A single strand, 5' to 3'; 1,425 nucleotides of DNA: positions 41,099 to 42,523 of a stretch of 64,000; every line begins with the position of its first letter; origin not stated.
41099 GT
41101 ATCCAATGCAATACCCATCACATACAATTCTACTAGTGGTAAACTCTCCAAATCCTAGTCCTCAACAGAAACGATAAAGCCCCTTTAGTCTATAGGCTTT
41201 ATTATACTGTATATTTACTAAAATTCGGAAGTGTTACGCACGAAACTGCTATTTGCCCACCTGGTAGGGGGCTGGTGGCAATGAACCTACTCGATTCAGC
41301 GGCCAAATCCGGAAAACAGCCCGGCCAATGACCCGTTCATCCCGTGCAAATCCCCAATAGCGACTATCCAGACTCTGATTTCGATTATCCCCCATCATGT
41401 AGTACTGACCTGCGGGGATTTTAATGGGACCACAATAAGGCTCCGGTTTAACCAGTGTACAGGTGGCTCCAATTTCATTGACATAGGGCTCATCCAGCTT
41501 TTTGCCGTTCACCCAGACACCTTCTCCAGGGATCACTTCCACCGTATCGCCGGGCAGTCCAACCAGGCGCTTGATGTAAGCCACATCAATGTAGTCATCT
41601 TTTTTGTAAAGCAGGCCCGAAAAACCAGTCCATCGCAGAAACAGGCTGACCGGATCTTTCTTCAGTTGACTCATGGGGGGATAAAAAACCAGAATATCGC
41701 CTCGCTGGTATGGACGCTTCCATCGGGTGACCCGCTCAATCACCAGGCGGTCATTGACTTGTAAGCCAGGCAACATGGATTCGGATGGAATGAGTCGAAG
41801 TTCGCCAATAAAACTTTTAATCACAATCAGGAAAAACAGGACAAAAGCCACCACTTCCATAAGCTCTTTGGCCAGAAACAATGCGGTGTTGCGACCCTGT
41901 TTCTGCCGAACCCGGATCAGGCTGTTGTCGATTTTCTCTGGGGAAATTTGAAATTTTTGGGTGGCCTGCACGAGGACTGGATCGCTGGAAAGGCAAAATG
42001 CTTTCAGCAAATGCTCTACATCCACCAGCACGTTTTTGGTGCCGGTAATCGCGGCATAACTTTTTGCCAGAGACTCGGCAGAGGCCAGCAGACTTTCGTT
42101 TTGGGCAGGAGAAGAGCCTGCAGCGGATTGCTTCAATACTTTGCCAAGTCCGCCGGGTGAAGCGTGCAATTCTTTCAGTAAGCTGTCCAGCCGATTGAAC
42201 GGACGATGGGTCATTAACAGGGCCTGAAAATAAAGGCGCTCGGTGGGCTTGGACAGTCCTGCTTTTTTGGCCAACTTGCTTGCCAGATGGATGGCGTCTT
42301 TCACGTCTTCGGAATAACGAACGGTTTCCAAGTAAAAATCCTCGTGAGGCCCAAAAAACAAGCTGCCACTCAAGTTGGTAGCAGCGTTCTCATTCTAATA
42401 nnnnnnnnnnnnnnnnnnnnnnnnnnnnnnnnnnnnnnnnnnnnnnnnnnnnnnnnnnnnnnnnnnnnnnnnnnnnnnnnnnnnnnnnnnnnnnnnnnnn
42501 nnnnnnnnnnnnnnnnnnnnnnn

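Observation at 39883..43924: Co-directional block: REC-degenerate GGDEF regulator, Clp_N-fused signal peptidase I, bifunctional nuclease and prepilin-like protein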

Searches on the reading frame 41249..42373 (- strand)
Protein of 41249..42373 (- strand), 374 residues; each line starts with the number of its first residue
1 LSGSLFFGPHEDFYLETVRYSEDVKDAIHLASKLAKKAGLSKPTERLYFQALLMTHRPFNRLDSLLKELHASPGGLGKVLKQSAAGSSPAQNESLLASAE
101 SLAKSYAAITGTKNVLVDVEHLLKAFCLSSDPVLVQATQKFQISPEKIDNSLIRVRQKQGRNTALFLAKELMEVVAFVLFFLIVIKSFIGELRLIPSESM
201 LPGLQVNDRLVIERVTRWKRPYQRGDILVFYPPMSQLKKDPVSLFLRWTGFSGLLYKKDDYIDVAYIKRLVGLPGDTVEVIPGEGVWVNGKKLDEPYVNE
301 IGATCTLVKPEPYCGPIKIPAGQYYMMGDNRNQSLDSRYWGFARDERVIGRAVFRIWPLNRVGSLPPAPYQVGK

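Call 3: search_protein_families(library=pfam, proteins=[window:41249-42373:-], max_evalue=0.1)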
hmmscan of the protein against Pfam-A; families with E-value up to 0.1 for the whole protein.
window:41249-42373:- (374 aa): 1 family
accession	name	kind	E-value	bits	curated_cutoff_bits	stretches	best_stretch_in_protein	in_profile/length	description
PF10502.14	Peptidase_S26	-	1.5e-39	136.1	22.9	1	170-357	3-168/168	Signal peptidase, peptidase S26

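Call 4: search_protein_families(library=ncbifam, proteins=[window:41249-42373:-], max_evalue=0.1)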
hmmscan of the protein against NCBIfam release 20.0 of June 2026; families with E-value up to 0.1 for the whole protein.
window:41249-42373:- (374 aa): 7 families
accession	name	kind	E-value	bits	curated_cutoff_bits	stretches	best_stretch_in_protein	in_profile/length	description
TIGR02227.1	sigpep_I_bact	equivalog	1.5e-40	138.8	47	1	174-360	4-162/162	signal peptidase I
NF008114.0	PRK10861.1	equivalog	2e-19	70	277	2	318-357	263-301/324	signal peptidase I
TIGR02771.1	TraF_Ti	equivalog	3e-12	46.4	100.25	1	216-352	41-165/171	conjugative transfer signal peptidase TraF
TIGR02754.1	sod_Ni_protease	equivalog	2.5e-07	31.1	63.25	2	317-353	49-89/90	nickel-type superoxide dismutase maturation protease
NF010412.0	PRK13838.1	subfamily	7.8e-06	25.4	186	1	176-351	14-168/177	conjugal transfer pilin processing protease TraF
NF010459.0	PRK13884.1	subfamily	1.6e-05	24.5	156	1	201-348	28-168/178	conjugal transfer peptidase TraF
TIGR02228.1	sigpep_I_arch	equivalog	0.0086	16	51.85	1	174-232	14-71/158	signal peptidase I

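Call 5: find_homologous_proteins(query=window:41249-42373:-)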
Query window:41249-42373:- (374 aa): 6567 proteins with E <= 0.001 among 8000 candidates; the best 120 are listed.
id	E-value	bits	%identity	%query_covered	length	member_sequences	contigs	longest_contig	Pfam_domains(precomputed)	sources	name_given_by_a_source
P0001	5.7e-210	715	87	96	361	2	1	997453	PF10502.15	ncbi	-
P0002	1.0e-205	701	85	96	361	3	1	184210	PF10502.15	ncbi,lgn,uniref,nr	ncbi:signal peptidase I [Vampirovibrio chlorellavorus]|uniref:signal peptidase I n=1 Tax=Vampirovibr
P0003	1.1e-170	586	74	95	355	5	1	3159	PF10502.15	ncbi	-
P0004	1.5e-170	586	71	97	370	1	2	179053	PF10502.15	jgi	jgi:signal peptidase I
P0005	2.2e-170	585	73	95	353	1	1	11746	PF10502.15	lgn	-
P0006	5.7e-169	580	72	95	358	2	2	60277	PF10502.15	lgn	-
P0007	9.6e-169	580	71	95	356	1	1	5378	PF02861.26,PF10502.15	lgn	-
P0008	7.6e-164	563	71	95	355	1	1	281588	PF02861.26,PF10502.15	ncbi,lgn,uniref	ncbi:signal peptidase I [Vampirovibrio sp.]|uniref:signal peptidase I n=1 Tax=Vampirovibrio sp. TaxI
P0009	9.0e-163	560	70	95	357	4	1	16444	PF02861.26,PF10502.15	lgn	-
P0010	9.1e-162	557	70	95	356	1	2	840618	PF10502.15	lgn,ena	-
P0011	2.6e-158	545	70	95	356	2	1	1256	PF10502.15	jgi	jgi:signal peptidase I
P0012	7.1e-154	531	67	95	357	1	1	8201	PF10502.15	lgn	-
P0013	2.8e-152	525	66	95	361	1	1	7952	PF10502.15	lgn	-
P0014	1.8e-149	516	65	95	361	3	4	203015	PF10502.15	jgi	jgi:signal peptidase I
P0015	1.0e-148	514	64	95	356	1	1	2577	PF10502.15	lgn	-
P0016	5.6e-146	505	64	95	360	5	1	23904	PF02861.26,PF10502.15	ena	-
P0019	4.6e-145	502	64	95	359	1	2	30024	PF02861.26,PF10502.15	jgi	jgi:signal peptidase I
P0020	4.8e-145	502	64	95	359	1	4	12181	PF02861.26,PF10502.15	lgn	-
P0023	1.1e-142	494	64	95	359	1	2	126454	PF02861.26,PF10502.15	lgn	-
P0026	1.6e-141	490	63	95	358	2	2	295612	PF02861.26,PF10502.15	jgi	-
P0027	3.8e-141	489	63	95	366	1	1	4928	PF02861.26,PF10502.15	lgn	-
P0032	4.5e-139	482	61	96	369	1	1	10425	PF02861.26,PF10502.15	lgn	-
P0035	2.5e-137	476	63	95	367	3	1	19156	PF02861.26,PF10502.15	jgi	jgi:signal peptidase I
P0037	5.7e-137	475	61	95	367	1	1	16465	PF02861.26,PF10502.15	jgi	jgi:signal peptidase I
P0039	3.0e-136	473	61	95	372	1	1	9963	PF02861.26,PF10502.15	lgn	-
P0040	4.4e-136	472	63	95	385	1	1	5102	PF02861.26,PF10502.15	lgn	-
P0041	1.4e-135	470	61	95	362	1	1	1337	PF02861.26,PF10502.15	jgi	jgi:signal peptidase I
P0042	1.1e-134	467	60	95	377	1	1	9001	PF02861.26,PF10502.15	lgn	-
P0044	1.6e-133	464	60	96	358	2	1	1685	PF02861.26,PF10502.15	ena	-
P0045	4.1e-133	462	60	96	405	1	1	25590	PF02861.26,PF10502.15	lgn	-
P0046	1.6e-130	454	59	95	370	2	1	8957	PF02861.26,PF10502.15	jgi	jgi:signal peptidase I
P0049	2.1e-128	447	56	94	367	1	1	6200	PF02861.26,PF10502.15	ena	-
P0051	3.9e-125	436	57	95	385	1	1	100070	PF02861.26,PF10502.15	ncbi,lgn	-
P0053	2.1e-123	430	55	95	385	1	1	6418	PF02861.26,PF10502.15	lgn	-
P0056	1.7e-121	424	56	95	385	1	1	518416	PF02861.26,PF10502.15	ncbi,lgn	-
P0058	2.3e-119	417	54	98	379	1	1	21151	PF02861.26,PF10502.15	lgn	-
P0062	9.2e-109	382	51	99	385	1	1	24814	PF02861.26,PF10502.15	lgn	-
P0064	2.7e-108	381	46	95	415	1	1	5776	PF02861.26,PF10502.15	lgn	-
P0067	2.0e-107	378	51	96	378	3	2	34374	PF02861.26,PF10502.15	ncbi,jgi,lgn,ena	jgi:signal peptidase I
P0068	6.6e-107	376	47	95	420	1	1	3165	PF02861.26,PF10502.15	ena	-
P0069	2.0e-106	375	53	94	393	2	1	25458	PF02861.26,PF10502.15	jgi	jgi:signal peptidase I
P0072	7.0e-106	373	50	99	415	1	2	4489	PF02861.26,PF10502.15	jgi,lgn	jgi:signal peptidase I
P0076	8.7e-102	359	46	93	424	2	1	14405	PF02861.26,PF10502.15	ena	-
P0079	7.2e-101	356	47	86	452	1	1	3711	PF02861.26,PF10502.15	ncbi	-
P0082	1.5e-99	352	49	94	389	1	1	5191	PF02861.26,PF10502.15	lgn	-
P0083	4.1e-99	350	49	95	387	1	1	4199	PF02861.26,PF10502.15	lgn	-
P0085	9.0e-99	349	49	93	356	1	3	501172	PF10502.15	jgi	jgi:signal peptidase I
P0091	2.2e-96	342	49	94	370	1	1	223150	PF02861.26,PF10502.15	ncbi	-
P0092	2.2e-96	342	49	93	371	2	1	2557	PF02861.26,PF10502.15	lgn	-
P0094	4.3e-95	337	47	95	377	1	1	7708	PF02861.26,PF10502.15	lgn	-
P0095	6.4e-95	337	48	93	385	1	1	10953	PF02861.26,PF10502.15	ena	-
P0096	1.7e-94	335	48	95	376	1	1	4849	PF02861.26,PF10502.15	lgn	-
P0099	3.7e-94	334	50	94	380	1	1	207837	PF10502.15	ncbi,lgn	-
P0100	7.7e-94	333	48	94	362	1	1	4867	PF02861.26,PF10502.15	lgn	-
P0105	1.6e-93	332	47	94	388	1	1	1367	PF02861.26,PF10502.15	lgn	-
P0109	5.1e-93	330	49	93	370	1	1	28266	PF02861.26,PF10502.15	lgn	-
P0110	3.8e-92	328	45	93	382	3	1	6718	PF02861.26,PF10502.15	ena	-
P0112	6.8e-91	323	46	92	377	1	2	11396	PF02861.26,PF10502.15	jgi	jgi:signal peptidase I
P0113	3.6e-90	321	48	92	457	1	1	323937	PF10502.15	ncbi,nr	ncbi:MAG: signal peptidase I [Candidatus Melainabacteria bacterium]|nr:signal peptidase I [Candidatu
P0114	3.8e-90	321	46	92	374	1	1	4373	PF02861.26,PF10502.15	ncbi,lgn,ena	-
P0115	1.3e-89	319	45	96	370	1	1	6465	PF02861.26,PF10502.15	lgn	-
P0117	8.0e-89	317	46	95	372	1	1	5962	PF02861.26,PF10502.15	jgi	-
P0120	2.7e-86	308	46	95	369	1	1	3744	PF02861.26,PF10502.15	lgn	-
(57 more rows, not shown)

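Call 17: find_encoding_contigs(protein=P0002, flank=7000, max_places=1)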
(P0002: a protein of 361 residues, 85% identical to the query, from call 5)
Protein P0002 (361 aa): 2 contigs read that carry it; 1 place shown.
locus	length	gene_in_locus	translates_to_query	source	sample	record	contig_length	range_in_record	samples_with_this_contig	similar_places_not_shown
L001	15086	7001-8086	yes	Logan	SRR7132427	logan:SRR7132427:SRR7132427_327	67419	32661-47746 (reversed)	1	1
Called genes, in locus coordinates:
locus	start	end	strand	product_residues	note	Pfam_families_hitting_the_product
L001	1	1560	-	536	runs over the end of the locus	PF03255:ACCA, PF01039:Carboxyl_trans, PF06833:MdcE (faint)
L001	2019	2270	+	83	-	-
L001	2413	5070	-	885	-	PF00515:TPR_1 (faint), PF07719:TPR_2 (faint), PF10602:RPN7 (faint), PF01590:GAF, PF13185:GAF_2, PF13492:GAF_3, PF01966:HD, PF13487:HD_5, +4 more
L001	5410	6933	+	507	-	PF00072:Response_reg, PF00990:GGDEF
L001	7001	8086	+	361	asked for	PF10502:Peptidase_S26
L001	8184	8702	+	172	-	PF02577:BFN_dom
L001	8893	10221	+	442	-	PF13742:tRNA_anti_2, PF01336:tRNA_anti-codon, PF02601:Exonuc_VII_L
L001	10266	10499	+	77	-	PF02609:Exonuc_VII_S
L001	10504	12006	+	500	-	PF00370:FGGY_N, PF02782:FGGY_C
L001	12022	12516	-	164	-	PF00583:Acetyltransf_1, PF13673:Acetyltransf_10 (weak), PF13508:Acetyltransf_7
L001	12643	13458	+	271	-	PF00483:NTP_transferase, PF12804:NTP_transf_3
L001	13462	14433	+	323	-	PF01370:Epimerase, PF16363:GDP_Man_Dehyd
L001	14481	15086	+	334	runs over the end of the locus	PF00106:adh_short, PF01073:3Beta_HSD, PF01370:Epimerase, PF02719:Polysacc_synt_2, PF04321:RmlD_sub_bind, PF05368:NmrA, PF07993:NAD_binding_4, PF16363:GDP_Man_Dehyd, +1 more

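Call 18: find_encoding_contigs(protein=P0010, flank=7000, max_places=1)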
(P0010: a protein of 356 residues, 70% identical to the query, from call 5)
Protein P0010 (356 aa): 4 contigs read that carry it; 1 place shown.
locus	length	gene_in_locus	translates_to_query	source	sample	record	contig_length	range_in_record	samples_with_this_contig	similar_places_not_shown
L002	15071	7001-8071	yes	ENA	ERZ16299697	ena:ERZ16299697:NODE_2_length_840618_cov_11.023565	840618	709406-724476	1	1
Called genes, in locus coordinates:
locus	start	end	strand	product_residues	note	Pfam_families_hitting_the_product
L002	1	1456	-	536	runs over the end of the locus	PF03255:ACCA, PF01039:Carboxyl_trans, PF06833:MdcE (faint)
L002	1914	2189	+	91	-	-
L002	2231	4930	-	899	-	PF00515:TPR_1 (faint), PF07719:TPR_2 (faint), PF17874:TPR_MalT (weak), PF01590:GAF, PF13185:GAF_2, PF13492:GAF_3, PF01966:HD, PF13487:HD_5, +3 more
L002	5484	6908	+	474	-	PF00072:Response_reg, PF00990:GGDEF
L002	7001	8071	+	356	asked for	PF10502:Peptidase_S26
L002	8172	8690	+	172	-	PF02577:BFN_dom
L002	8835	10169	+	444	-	PF13742:tRNA_anti_2, PF01336:tRNA_anti-codon, PF02601:Exonuc_VII_L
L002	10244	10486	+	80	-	PF02609:Exonuc_VII_S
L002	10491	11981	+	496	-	PF00370:FGGY_N, PF02782:FGGY_C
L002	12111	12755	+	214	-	-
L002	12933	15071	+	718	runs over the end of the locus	PF00989:PAS (weak), PF13188:PAS_8 (faint), PF00512:HisKA, PF02518:HATPase_c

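Call 19: find_encoding_contigs(protein=P0056, flank=7000, max_places=1)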
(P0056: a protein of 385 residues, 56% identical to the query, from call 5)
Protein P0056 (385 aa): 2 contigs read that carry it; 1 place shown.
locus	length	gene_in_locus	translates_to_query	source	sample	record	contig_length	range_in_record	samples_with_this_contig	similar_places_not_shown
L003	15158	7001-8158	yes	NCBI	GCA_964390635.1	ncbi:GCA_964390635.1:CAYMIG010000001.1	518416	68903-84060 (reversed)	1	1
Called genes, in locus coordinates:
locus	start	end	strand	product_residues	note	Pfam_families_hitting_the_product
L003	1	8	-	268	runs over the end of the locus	PF00378:ECH_1, PF16113:ECH_2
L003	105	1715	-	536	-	PF03255:ACCA, PF01039:Carboxyl_trans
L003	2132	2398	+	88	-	-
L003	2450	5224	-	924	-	PF00515:TPR_1 (faint), PF07719:TPR_2 (faint), PF13424:TPR_12 (weak), PF01590:GAF, PF13185:GAF_2, PF13492:GAF_3, PF01966:HD, PF13487:HD_5, +2 more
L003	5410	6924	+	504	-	PF00072:Response_reg, PF00990:GGDEF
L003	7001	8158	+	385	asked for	PF02861:Clp_N (faint), PF10502:Peptidase_S26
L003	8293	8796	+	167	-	PF02577:BFN_dom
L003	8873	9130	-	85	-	-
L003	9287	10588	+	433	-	PF13742:tRNA_anti_2, PF01336:tRNA_anti-codon, PF02601:Exonuc_VII_L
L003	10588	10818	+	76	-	PF02609:Exonuc_VII_S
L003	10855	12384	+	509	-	PF00370:FGGY_N, PF02782:FGGY_C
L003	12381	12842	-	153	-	PF00583:Acetyltransf_1, PF13508:Acetyltransf_7, PF13673:Acetyltransf_10 (weak)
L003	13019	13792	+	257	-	PF00483:NTP_transferase, PF12804:NTP_transf_3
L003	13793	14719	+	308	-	PF01370:Epimerase, PF04321:RmlD_sub_bind (weak), PF07993:NAD_binding_4 (faint), PF16363:GDP_Man_Dehyd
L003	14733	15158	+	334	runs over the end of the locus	PF01073:3Beta_HSD, PF01370:Epimerase, PF02719:Polysacc_synt_2, PF04321:RmlD_sub_bind, PF05368:NmrA, PF07993:NAD_binding_4, PF16363:GDP_Man_Dehyd, PF13460:NAD_binding_10, +2 more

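Call 20: find_encoding_contigs(protein=P0085, flank=7000, max_places=1)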
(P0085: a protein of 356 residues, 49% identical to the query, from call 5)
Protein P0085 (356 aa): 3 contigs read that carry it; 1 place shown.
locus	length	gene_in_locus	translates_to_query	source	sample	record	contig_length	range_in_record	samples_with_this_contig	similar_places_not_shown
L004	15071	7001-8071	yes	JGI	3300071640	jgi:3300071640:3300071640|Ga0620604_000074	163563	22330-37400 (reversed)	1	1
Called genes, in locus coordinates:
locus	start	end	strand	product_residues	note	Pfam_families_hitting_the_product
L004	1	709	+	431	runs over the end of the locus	PF00696:AA_kinase, PF01842:ACT, PF22468:ACT_9, PF13840:ACT_7, PF01842:ACT, PF22468:ACT_9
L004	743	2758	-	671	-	PF05226:CHASE2, PF00990:GGDEF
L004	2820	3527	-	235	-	PF00730:HhH-GPD, PF00633:HHH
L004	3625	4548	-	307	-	PF00294:PfkB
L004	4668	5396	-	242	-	-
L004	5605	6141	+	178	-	PF01250:Ribosomal_S6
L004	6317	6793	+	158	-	PF00436:SSB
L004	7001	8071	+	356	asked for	PF10502:Peptidase_S26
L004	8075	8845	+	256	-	PF22435:MRM3-like_sub_bind, PF00588:SpoU_methylase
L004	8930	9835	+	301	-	-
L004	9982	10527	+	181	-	-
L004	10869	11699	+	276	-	-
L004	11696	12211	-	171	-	PF01288:HPPK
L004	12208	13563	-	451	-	PF00919:UPF0004, PF04055:Radical_SAM, PF01938:TRAM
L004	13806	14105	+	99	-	PF22600:MTPAP-like_central (weak), PF01909:NTP_transf_2, PF18765:Polbeta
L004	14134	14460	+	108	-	PF01934:HepT-like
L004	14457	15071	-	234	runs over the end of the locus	PF00072:Response_reg, PF00486:Trans_reg_C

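Call 21: find_encoding_contigs(protein=P0091, flank=7000, max_places=1)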
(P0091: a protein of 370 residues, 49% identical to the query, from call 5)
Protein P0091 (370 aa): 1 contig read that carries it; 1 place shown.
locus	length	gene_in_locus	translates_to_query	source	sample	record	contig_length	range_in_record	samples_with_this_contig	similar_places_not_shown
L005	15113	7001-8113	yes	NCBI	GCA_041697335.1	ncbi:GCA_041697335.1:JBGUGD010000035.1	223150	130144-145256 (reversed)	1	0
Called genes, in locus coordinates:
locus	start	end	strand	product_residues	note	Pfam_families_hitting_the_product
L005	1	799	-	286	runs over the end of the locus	PF02621:VitK2_biosynth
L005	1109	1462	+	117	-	PF04316:FlgM (weak)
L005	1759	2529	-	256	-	PF00902:TatC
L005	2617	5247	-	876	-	PF00515:TPR_1 (faint), PF13424:TPR_12 (weak), PF13424:TPR_12 (weak), PF01590:GAF, PF13185:GAF_2, PF13492:GAF_3, PF13487:HD_5, PF01966:HD, +5 more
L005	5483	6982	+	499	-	PF00072:Response_reg (weak), PF00990:GGDEF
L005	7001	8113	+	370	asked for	PF02861:Clp_N, PF10502:Peptidase_S26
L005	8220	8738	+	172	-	PF02577:BFN_dom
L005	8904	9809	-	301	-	PF00667:FAD_binding_1 (weak), PF00175:NAD_binding_1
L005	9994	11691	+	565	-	PF02463:SMC_N, PF13476:AAA_23, PF13555:AAA_29 (faint), PF13304:AAA_21 (faint)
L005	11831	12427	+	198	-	PF13650:Asp_protease_2, PF13975:gag-asp_proteas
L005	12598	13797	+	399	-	PF00155:Aminotran_1_2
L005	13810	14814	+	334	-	PF00106:adh_short, PF01073:3Beta_HSD, PF01370:Epimerase, PF02719:Polysacc_synt_2, PF04321:RmlD_sub_bind, PF08659:KR, PF16363:GDP_Man_Dehyd, PF07993:NAD_binding_4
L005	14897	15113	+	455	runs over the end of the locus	PF03721:UDPG_MGDP_dh_N, PF00984:UDPG_MGDP_dh, PF03720:UDPG_MGDP_dh_C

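Call 22: find_encoding_contigs(protein=P0113, flank=7000, max_places=1)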
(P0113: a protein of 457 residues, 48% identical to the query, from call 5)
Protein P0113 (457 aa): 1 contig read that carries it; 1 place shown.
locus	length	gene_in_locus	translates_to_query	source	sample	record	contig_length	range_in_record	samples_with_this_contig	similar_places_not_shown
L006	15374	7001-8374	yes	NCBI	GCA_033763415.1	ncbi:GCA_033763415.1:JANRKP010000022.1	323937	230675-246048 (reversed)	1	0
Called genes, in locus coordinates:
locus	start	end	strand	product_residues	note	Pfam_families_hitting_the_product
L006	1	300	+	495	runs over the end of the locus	PF20695:UbiD_N, PF01977:UbiD, PF20696:UbiD_C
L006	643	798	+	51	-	-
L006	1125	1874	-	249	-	-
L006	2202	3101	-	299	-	-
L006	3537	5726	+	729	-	-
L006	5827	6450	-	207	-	-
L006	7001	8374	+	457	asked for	PF10502:Peptidase_S26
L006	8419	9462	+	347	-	PF00480:ROK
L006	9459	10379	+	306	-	PF00398:RrnaAD, PF05219:DREV (faint), PF13649:Methyltransf_25 (weak)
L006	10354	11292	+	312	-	PF00288:GHMP_kinases_N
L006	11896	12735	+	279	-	-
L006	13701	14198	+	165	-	-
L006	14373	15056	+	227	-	-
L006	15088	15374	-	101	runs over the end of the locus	-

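Call 23: find_encoding_contigs(protein=P0099, flank=7000, max_places=1)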
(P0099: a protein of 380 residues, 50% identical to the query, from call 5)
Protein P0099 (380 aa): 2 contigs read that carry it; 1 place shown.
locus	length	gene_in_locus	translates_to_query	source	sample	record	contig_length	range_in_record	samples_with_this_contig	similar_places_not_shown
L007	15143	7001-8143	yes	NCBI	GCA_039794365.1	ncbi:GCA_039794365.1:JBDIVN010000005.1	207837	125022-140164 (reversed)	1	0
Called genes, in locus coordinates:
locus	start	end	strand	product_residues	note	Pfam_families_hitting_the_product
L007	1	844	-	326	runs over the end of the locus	PF01073:3Beta_HSD, PF01370:Epimerase, PF04321:RmlD_sub_bind, PF05368:NmrA (weak), PF07993:NAD_binding_4, PF13460:NAD_binding_10, PF16363:GDP_Man_Dehyd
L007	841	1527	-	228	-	-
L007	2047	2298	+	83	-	-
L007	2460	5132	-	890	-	PF00515:TPR_1 (faint), PF17874:TPR_MalT (weak), PF13424:TPR_12 (weak), PF01590:GAF, PF13185:GAF_2, PF13492:GAF_3, PF01966:HD, PF13487:HD_5, +4 more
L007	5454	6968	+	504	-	PF00072:Response_reg, PF00990:GGDEF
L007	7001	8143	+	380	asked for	PF10502:Peptidase_S26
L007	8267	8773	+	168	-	PF02577:BFN_dom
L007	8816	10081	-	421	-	PF00675:Peptidase_M16, PF05193:Peptidase_M16_C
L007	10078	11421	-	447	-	PF00675:Peptidase_M16, PF05193:Peptidase_M16_C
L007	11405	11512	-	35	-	-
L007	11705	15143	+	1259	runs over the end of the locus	PF02463:SMC_N, PF13175:AAA_15, PF13304:AAA_21 (faint), PF13476:AAA_23, PF13555:AAA_29 (weak), PF02463:SMC_N, PF06470:SMC_hinge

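Call 32: find_encoding_contigs(protein=P0001, flank=7000, max_places=1)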
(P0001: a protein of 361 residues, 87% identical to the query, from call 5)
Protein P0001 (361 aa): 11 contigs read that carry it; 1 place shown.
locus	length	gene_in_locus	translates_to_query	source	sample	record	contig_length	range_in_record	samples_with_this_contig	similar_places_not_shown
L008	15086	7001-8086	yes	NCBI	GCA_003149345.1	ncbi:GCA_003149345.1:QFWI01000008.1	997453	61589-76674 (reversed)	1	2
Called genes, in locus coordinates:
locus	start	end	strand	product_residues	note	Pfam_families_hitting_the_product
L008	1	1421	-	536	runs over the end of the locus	PF03255:ACCA (weak), PF01039:Carboxyl_trans, PF06833:MdcE (faint)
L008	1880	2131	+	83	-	-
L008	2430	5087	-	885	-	PF00515:TPR_1 (faint), PF07719:TPR_2 (faint), PF13424:TPR_12 (weak), PF01590:GAF, PF13185:GAF_2, PF13492:GAF_3, PF01966:HD, PF13487:HD_5, +4 more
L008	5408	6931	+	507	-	PF00072:Response_reg, PF00990:GGDEF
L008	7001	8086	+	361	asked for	PF10502:Peptidase_S26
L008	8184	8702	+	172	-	PF02577:BFN_dom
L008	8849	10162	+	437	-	PF13742:tRNA_anti_2, PF01336:tRNA_anti-codon, PF02601:Exonuc_VII_L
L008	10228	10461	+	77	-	PF02609:Exonuc_VII_S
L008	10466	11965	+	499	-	PF00370:FGGY_N, PF02782:FGGY_C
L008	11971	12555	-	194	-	PF13302:Acetyltransf_3 (weak), PF00583:Acetyltransf_1, PF13673:Acetyltransf_10 (weak), PF13508:Acetyltransf_7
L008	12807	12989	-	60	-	-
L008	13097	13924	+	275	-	-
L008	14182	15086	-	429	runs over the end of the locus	PF03721:UDPG_MGDP_dh_N, PF00984:UDPG_MGDP_dh, PF03720:UDPG_MGDP_dh_C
